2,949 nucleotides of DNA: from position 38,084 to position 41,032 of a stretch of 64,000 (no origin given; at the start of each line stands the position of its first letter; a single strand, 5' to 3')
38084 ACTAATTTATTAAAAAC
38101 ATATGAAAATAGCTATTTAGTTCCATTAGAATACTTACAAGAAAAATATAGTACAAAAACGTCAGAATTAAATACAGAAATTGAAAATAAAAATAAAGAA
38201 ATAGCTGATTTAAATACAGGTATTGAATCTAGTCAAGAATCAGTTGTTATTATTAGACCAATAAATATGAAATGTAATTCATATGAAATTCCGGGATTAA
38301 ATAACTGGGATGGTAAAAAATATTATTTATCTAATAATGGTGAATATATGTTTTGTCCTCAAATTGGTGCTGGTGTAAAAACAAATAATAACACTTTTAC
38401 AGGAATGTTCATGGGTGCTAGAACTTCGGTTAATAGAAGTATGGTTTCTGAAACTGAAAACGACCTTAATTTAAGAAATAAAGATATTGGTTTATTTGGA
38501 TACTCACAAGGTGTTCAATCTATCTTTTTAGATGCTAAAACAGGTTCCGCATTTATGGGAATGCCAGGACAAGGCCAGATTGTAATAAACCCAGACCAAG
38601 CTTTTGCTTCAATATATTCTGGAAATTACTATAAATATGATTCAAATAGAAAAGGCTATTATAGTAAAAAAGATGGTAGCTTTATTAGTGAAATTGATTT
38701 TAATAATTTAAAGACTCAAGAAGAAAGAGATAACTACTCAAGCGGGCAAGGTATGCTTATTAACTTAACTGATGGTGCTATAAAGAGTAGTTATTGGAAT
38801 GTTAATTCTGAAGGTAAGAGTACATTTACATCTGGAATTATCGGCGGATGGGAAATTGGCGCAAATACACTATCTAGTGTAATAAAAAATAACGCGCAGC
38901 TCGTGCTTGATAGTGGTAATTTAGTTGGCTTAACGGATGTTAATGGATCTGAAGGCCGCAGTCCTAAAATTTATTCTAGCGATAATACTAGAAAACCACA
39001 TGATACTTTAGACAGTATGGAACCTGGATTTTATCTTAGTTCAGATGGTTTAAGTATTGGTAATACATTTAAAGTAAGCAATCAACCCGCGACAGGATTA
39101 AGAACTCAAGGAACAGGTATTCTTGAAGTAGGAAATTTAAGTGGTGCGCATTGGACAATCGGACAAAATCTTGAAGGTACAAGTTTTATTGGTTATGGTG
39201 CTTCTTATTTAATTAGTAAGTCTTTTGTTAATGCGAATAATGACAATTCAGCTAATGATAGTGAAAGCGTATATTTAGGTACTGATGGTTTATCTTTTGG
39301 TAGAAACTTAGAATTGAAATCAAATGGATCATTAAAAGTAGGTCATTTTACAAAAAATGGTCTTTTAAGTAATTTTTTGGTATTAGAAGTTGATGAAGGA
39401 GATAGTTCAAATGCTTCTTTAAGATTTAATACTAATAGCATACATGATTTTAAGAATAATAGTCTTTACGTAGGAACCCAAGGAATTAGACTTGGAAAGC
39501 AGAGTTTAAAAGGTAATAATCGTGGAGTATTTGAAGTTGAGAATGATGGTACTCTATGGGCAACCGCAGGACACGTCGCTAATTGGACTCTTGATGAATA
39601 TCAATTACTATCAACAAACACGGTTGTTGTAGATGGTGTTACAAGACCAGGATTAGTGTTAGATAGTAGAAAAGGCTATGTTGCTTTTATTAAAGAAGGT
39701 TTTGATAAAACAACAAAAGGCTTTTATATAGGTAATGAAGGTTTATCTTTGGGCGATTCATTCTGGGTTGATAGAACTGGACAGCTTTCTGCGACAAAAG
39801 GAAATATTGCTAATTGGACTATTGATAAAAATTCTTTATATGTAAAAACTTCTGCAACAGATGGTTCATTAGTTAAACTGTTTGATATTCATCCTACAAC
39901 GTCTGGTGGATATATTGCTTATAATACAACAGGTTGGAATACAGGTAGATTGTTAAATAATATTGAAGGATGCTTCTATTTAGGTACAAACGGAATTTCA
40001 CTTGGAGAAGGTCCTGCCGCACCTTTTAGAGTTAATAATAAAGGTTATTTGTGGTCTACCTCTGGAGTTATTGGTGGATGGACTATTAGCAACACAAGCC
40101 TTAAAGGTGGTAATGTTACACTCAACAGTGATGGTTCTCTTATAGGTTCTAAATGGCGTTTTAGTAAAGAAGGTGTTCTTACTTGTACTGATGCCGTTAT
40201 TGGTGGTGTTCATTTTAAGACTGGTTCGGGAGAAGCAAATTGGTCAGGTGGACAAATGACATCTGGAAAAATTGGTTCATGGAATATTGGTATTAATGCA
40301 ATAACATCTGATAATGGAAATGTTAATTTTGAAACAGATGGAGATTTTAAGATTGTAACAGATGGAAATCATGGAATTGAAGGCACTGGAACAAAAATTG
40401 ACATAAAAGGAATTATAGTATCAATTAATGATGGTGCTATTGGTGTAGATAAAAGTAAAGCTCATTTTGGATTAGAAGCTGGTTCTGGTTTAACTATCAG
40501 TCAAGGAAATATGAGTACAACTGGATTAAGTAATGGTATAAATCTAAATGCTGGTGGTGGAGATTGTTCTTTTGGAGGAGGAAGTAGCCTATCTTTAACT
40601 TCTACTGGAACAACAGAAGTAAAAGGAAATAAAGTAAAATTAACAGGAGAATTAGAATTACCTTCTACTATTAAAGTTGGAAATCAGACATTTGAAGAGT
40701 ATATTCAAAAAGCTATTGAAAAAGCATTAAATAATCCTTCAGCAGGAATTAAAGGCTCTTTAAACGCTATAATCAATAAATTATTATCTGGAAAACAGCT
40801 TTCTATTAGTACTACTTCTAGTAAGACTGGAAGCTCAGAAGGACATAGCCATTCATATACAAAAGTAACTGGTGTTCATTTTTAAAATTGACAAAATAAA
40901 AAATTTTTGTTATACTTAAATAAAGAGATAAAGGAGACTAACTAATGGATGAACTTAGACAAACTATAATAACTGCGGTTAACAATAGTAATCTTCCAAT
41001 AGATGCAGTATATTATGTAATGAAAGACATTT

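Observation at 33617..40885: Giant 2422-aa tail protein with about 8 tandem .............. beta-repeats and a central coiled coil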

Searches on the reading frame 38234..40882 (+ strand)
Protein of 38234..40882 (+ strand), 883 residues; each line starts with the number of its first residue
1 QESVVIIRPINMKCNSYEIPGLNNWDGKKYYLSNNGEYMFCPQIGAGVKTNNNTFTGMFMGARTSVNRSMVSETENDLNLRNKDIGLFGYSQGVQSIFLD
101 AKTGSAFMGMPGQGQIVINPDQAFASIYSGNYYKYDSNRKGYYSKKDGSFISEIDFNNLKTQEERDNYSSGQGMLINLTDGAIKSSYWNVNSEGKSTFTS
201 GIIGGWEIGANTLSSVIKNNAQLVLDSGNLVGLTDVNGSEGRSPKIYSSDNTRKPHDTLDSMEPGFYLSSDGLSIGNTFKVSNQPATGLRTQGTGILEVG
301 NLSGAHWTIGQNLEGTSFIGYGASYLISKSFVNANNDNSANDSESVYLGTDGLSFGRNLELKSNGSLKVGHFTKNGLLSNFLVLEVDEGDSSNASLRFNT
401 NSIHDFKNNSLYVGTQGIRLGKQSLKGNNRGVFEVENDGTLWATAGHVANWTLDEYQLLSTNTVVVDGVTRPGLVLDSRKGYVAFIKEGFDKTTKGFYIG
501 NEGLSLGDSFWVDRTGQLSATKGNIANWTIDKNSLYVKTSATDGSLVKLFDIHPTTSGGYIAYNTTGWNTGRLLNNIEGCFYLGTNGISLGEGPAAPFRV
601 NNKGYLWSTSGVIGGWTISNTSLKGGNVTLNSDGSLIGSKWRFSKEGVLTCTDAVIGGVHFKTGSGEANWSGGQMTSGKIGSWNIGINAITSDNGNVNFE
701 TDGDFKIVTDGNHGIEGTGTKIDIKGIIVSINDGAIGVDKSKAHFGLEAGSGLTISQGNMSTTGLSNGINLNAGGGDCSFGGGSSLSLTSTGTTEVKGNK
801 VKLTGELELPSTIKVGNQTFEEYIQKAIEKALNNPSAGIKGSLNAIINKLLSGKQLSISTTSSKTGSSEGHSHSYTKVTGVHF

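Call 21: find_homologous_proteins(query=window:38234-40882:+)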
Query window:38234-40882:+ (883 aa): 45 proteins with E <= 0.001 among 8000 candidates.
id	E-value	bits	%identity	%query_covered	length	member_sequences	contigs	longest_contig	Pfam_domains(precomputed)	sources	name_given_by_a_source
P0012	1.6e-145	505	64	47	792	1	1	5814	PF26182.1,PF02368.25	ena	-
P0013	7.2e-36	142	29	41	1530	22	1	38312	-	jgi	-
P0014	1.3e-33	134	34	43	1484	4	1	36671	-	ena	-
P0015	2.3e-32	130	31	52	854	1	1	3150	-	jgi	-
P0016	3.3e-31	127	32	41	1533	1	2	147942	-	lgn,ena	-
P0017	1.6e-30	124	29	54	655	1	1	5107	-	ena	-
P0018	7.2e-28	115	32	33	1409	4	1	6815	-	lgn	-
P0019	1.8e-26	111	31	31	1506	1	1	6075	-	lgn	-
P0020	3.9e-25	106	32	38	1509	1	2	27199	-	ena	-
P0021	1.6e-24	104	38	27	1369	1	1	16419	-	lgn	-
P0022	1.9e-24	104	37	24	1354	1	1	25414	-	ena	-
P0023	2.8e-24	104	29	51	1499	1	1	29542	-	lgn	-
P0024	4.3e-24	103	35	42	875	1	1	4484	-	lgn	-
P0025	1.2e-23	101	29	50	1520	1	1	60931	-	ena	-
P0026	1.2e-23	101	33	41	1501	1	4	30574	-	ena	-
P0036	4.0e-21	93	33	25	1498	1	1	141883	-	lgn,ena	-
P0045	2.9e-16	77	40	13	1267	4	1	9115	-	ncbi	-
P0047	6.3e-16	76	29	40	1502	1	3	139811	-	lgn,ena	-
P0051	1.2e-13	68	26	51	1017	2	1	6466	-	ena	-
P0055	4.3e-11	60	26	42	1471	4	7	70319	-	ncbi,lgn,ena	-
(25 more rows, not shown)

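Call 24: list_cluster_members(proteins=[P0045, P0055, P0012, P0001])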
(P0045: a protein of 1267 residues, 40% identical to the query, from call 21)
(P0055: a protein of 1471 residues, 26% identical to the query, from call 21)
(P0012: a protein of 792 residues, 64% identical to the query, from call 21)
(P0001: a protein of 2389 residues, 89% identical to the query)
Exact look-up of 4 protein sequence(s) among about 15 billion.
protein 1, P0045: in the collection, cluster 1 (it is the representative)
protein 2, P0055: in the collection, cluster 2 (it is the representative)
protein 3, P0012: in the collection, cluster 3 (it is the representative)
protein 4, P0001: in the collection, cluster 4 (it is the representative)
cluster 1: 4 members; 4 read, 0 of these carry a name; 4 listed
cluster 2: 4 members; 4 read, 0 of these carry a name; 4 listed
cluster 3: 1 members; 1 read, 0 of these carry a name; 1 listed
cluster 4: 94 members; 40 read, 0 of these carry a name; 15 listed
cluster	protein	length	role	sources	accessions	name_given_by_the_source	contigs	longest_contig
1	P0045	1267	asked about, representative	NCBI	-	-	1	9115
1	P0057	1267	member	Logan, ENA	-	-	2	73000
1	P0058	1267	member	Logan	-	-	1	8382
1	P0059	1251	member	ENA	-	-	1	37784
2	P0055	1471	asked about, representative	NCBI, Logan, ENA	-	-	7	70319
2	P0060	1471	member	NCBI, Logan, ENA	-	-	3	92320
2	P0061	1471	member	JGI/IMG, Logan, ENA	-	-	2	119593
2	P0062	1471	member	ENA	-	-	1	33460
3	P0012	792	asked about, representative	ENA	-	-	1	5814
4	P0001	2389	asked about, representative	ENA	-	-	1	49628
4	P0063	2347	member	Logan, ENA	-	-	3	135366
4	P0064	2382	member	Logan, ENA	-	-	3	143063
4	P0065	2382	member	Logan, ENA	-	-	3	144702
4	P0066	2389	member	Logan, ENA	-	-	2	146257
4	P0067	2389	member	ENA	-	-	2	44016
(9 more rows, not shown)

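Call 29: search_solved_structures(query=A2, max_evalue=1, show_alignments=2)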
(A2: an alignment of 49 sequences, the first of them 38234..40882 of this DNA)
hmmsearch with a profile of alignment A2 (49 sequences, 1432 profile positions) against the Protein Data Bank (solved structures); distinct sequences matched with E-value up to 1: 1.
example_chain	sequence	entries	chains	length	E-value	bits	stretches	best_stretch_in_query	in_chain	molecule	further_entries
2q2e_B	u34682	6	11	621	0.65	10.8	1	393-480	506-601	Type 2 DNA topoisomerase 6 subunit B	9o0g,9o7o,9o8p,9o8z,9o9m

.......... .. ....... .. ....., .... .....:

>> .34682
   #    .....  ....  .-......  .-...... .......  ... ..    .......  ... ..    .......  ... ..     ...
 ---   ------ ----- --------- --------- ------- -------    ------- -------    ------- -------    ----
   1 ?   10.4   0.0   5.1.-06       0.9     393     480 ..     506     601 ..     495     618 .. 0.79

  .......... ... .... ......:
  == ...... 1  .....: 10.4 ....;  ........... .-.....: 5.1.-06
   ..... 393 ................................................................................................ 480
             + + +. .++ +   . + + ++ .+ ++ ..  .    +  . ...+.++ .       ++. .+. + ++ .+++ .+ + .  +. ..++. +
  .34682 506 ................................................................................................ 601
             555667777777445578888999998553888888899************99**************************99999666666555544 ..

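Call 47: find_encoding_contigs(protein=P0055, flank=10000, max_places=3)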
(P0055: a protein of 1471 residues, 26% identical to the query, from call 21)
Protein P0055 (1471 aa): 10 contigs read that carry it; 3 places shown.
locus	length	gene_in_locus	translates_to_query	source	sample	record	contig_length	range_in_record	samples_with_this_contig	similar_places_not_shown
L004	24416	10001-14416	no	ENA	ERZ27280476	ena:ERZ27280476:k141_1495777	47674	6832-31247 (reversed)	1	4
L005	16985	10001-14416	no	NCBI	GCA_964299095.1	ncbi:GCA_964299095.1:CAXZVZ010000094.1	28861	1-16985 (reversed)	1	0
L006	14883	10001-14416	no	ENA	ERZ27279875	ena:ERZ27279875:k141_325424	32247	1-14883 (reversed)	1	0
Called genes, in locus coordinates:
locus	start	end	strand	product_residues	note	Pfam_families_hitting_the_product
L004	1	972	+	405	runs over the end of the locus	-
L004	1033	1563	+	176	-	-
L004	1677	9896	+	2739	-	-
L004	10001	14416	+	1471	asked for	-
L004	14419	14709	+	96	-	-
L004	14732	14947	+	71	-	-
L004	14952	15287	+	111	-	-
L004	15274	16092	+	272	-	-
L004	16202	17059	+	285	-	PF08230:CW_7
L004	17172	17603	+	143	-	-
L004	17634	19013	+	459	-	-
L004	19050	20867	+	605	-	-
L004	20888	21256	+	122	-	-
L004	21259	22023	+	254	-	-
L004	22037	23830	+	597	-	-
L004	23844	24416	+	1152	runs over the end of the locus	PF00041:fn3 (faint), PF25059:FN3_DSCAM-DSCAML_C (faint), PF09479:Flg_new (weak)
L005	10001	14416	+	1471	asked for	-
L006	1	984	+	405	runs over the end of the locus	-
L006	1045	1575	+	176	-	-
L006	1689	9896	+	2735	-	-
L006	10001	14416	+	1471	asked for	-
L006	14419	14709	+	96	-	-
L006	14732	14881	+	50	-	?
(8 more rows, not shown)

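Call 66: predict_structure(alignment_id=A2)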
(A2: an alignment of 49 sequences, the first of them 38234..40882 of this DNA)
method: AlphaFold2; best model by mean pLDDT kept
length: 883 residues; sequences in the alignment: 49
mean_pLDDT: 58.4   pTM: 0.33
mean pLDDT of the five models: 58.4, 58.3, 57.4, 57.4, 55.2
residues with pLDDT >= 90: 24; 70-90: 213; 50-70: 273; < 50: 373
segments of 3 or more residues with pLDDT < 50: 1-27, 67-74, 77-79, 134-146, 148-151, 218-223, 225-264, 276-345, 371-397, 399-410, 423-429, 446-448, 450-463, 476-482, 565-579, 700-704, 716-809
pLDDT, mean of each block of 10 residues (from residue 1): 38 40 46 58 73 82 59 48 79 86 87 85 86 54 47 56 61 83 84 81 70 60 46 44 40 43 49 48 38 37 36 34 29 37 51 64 65 42 46 46 40 52 48 59 50 40 50 50 62 73 83 83 82 80 74 57 47 44 62 68 76 87 92 91 85 69 57 62 65 64 51 48 44 44 43 40 43 42 42 42 47 59 68 63 65 61 61 64 53
secondary structure, 60 per line:
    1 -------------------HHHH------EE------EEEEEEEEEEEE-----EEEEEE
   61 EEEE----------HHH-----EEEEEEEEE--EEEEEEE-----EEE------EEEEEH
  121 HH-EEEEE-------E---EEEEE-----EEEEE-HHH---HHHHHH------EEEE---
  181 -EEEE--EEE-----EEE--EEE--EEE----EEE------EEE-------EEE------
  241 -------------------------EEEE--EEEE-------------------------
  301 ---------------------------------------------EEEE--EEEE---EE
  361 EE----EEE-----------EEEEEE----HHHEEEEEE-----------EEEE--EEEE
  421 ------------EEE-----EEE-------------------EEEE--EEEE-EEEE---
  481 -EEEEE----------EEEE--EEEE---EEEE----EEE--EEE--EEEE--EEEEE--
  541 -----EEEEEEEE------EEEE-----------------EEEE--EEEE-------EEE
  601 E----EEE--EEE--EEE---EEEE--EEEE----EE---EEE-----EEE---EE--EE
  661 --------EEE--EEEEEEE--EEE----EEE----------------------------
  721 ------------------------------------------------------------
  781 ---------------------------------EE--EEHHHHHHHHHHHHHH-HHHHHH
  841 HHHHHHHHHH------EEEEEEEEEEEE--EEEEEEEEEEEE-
elements in order (helices of 4 or more, strands of 3 or more residues): H20-23 E38-49 E55-64 E83-91 E94-100 E106-108 E115-119 E124-128 E140-144 E150-154 H162-167 E174-177 E182-185 E188-190 E196-198 E201-203 E206-208 E213-215 E222-224 E232-234 E266-269 E272-275 E346-349 E352-355 E359-362 E367-369 E381-386 E394-399 E411-414 E417-420 E433-435 E441-443 E463-466 E469-472 E474-477 E482-486 E497-500 E503-506 E510-513 E518-520 E523-525 E528-531 E534-538 E546-553 E560-563 E581-584 E587-590 E598-601 E606-608 E611-613 E616-618 E622-625 E628-631 E641-643 E649-651 E669-671 E674-680 E683-685 E690-692 H820-833 H835-850 E857-868 E871-882

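Call 80: fold_search(model_id=the predicted structure, library=pdb)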
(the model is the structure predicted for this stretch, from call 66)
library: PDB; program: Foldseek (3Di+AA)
matches with E <= 10: 159; with E <= 0.001: 0
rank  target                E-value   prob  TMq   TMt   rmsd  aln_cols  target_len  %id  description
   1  8qjd_B                1.1e-02  0.18  0.06  0.05  34.1       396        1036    8  T6SS-linked Rhs repeat protein - Salmonella bongori Rhs-core domain (released 2024-09-25)
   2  8jhz_A                1.2e-02  0.16  0.10  0.05  37.8       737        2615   13  Cryo-EM structure of the TcsH-TMPRSS2 complex (released 2024-03-20)
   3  8qjb_A                1.9e-02  0.13  0.06  0.05  34.1       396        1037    9  T6SS-linked Rhs repeat protein - Salmonella bongori Rhs-core domain extended N-terminus (released 2024-09-25)
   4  7dxn_B                6.4e-02  0.07  0.05  0.09  33.8       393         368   10  Plant growth-promoting factor YxaL from Bacillus velezensis (released 2022-01-19)
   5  9y6s_7K               6.8e-02  0.08  0.05  0.04  26.9       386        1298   10  96-nm repeat of the Leishmania tarentolae doublet microtubule (released 2025-12-17)
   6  7evf                  8.9e-02  0.05  0.04  0.07  28.1       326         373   15  Plant growth-promoting factor YxaL mutant from Bacillus velezensis - T175W/S213G/W215A (released 2022-01-12)
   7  7eq5_B                9.4e-02  0.04  0.04  0.07  31.0       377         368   13  Plant growth-promoting factor YxaL mutant from Bacillus velezensis - T175W/W215G (released 2022-01-12)
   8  7dxn_A                9.9e-02  0.07  0.05  0.09  30.5       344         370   11  Plant growth-promoting factor YxaL from Bacillus velezensis (released 2022-01-19)
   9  6oq5_A                1.0e-01  0.16  0.10  0.05  17.8       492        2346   10  Structure of the full-length Clostridium difficile toxin B in complex with 3 VHHs (released 2019-07-10)
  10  4bxr_B                1.7e-01  0.35  0.06  0.18  12.8       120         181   12  Structure of the wild-type TCP10 domain of Danio rerio CPAP in complex with a peptide of Danio rerio STIL (released 2013-09-25)
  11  6n45_B                1.9e-01  0.18  0.04  0.14  16.5       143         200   14  Crystal structure of the cryptic polo box domain of human activated Plk4 variant 1 (released 2019-09-04)
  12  2wwd_A                1.9e-01  0.13  0.08  0.13  15.0       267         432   12  3D-structure of the modular autolysin LytC from Streptococcus pneumoniae in complex with pneummococcal peptidoglycan f (released 2010-04-21)
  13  5ngy_A                2.6e-01  0.18  0.08  0.06  15.0       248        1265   11  Crystal structure of Leuconostoc citreum NRRL B-1299 dextransucrase DSR-M (released 2017-11-01)
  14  9ijj_x                3.1e-01  0.08  0.05  0.04  19.7       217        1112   10  In situ structure of the central apparatus in mouse sperm axoneme. (released 2025-06-04)
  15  6ar6_A                4.1e-01  0.06  0.07  0.05  15.6       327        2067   10  Clostridioides difficile toxinB with DLD-4 darpin (released 2018-08-22)
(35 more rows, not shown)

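Call 90: search_protein_representatives(protein=window:38234-40882:+)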
Query: 883 residues. Proteins with E-value up to 0.001 (for the whole library): 951; up to 1e-10: 613; up to 1e-30: 67. The best 150 are listed.
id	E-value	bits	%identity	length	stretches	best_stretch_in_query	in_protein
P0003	0.0e+00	1371.4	74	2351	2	1-881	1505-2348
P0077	1.2e-45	172.6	38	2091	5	3-137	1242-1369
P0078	1.2e-44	169.3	42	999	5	8-209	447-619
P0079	8.3e-44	166.5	40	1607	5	6-199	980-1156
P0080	3.1e-43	164.6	38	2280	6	3-134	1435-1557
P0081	6.9e-42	160.1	34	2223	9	8-138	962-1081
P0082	1.9e-40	155.4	40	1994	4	2-137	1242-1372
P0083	6.2e-40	153.7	37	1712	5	6-371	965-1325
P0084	2.1e-39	151.9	43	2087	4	4-284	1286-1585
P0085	1.1e-38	149.6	45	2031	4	4-138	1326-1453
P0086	1.5e-38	149.1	36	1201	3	3-285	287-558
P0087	1.8e-38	148.8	40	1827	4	3-134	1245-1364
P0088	2.1e-38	148.6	45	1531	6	8-144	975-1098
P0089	3.6e-38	147.8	41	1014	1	4-375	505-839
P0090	5.0e-38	147.4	42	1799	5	4-226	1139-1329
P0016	1.0e-31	126.5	37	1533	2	8-359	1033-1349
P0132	1.4e-31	126.0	37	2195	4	3-287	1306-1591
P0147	2.3e-30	122.0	41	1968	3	4-134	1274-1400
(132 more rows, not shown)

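Call 111: search_protein_families(library=pfam, proteins=[P0055, P0012, P0016, P0026, P0047, P0051, P0045], max_evalue=0.01)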
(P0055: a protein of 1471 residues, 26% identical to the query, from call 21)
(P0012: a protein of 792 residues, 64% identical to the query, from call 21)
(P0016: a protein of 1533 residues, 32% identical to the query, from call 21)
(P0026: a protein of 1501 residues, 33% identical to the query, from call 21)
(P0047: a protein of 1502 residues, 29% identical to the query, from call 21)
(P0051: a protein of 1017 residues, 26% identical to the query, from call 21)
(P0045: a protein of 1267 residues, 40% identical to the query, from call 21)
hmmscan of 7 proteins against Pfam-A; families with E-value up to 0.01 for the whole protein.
P0055 (1471 aa): 1 family
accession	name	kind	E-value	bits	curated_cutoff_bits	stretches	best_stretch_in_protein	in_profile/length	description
PF13884.11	Peptidase_S74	-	0.00046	20.9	22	1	1385-1423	5-45/58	Chaperone of endosialidase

P0012 (792 aa): 4 families
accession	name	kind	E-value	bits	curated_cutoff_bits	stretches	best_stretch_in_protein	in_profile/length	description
PF02368.24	Big_2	-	1.1e-17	64.2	22.8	2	31-100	2-70/79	Bacterial Ig-like domain (group 2)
PF20578.4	aBig_2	-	0.003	17.8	27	0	46-85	17-54/89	Atrophied bacterial Ig domain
PF22359.2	Big-like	-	0.0034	18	27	0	160-204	3-47/48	Bacterial Ig-like domain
PF21461.3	HL_N-beta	-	0.006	16.8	27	0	162-196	16-49/57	Hyaluronate lyase, N-terminal beta-sheet domain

P0016 (1533 aa): 0 families

P0026 (1501 aa): 0 families

P0047 (1502 aa): 0 families

P0051 (1017 aa): 0 families

P0045 (1267 aa): 0 families
